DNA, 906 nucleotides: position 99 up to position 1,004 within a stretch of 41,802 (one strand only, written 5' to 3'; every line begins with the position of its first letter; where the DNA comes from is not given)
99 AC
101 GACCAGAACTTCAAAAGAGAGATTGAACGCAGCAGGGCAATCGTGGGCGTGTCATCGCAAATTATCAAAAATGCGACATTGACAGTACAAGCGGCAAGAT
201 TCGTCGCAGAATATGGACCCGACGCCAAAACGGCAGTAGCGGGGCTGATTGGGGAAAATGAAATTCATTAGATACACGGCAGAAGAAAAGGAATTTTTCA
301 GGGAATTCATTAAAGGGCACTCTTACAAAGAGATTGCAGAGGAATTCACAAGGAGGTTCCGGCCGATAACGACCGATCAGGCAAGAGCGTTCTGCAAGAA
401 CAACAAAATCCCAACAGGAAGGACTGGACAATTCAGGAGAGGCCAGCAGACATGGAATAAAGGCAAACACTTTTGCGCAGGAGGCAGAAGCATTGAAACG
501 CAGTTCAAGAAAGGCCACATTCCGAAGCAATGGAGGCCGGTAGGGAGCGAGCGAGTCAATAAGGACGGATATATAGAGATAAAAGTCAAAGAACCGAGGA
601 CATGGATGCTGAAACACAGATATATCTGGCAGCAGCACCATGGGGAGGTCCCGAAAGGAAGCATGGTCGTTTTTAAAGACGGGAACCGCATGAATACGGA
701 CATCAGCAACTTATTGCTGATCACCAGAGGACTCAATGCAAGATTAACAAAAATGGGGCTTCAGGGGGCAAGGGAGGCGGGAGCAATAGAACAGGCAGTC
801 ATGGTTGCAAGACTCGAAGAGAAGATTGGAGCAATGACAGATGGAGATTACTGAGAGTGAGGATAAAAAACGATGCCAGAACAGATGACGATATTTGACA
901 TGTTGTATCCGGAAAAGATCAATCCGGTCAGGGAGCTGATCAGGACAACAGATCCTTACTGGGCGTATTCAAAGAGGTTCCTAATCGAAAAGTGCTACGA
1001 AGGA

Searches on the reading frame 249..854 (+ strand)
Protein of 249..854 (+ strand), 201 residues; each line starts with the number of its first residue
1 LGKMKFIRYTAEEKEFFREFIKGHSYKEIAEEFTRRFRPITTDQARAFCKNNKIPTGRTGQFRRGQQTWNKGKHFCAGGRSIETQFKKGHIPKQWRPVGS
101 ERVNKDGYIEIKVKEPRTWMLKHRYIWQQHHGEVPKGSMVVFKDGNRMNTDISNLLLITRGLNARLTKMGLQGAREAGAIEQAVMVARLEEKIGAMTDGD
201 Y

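Call 40: search_protein_families(library=pfam, alignment_id=A3, max_evalue=0.01)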
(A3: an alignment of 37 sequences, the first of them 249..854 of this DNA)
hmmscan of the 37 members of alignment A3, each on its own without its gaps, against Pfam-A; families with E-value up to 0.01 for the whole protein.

A. member 1, window:249-854:+ (201 aa): 2 families
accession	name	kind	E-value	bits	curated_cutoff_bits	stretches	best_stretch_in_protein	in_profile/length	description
PF13392.12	HNH_3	-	1.3e-14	54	24.8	1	121-164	2-45/46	HNH endonuclease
PF07508.19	Recombinase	-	0.008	16.9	21.1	0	14-79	8-65/102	Recombinase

B. families by the number of members that match (of 37 scanned): 28 families (the first 25 are shown)
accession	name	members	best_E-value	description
PF08281.18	Sigma70_r4_2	2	0.0022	Sigma-70, region 4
PF13392.12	HNH_3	1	1.3e-14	HNH endonuclease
PF00692.24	dUTPase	1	1.2e-12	dUTPase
PF13384.12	HTH_23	1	4.2e-12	Homeodomain-like domain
PF13518.12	HTH_28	1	5.2e-11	Helix-turn-helix domain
PF13551.12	HTH_29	1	2.4e-09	Winged helix-turn helix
PF00196.25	GerE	1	6e-07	Bacterial regulatory proteins, luxR family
PF21939.1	Gp10_C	1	2.8e-06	Baseplate structural protein Gp10, C-terminal domain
PF02796.21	HTH_7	1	2.4e-05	Helix-turn-helix domain of resolvase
PF07374.17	DUF1492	1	5.5e-05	Protein of unknown function (DUF1492)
PF01978.25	TrmB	1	0.00034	Sugar-specific transcriptional regulator TrmB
PF13545.12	HTH_Crp_2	1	0.00043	Crp-like helix-turn-helix domain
PF01527.26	HTH_Tnp_1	1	0.00046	Transposase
PF05521.18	Phage_HCP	1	0.0006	Phage head completion protein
PF19134.6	DUF5817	1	0.00079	Domain of unknown function (DUF5817)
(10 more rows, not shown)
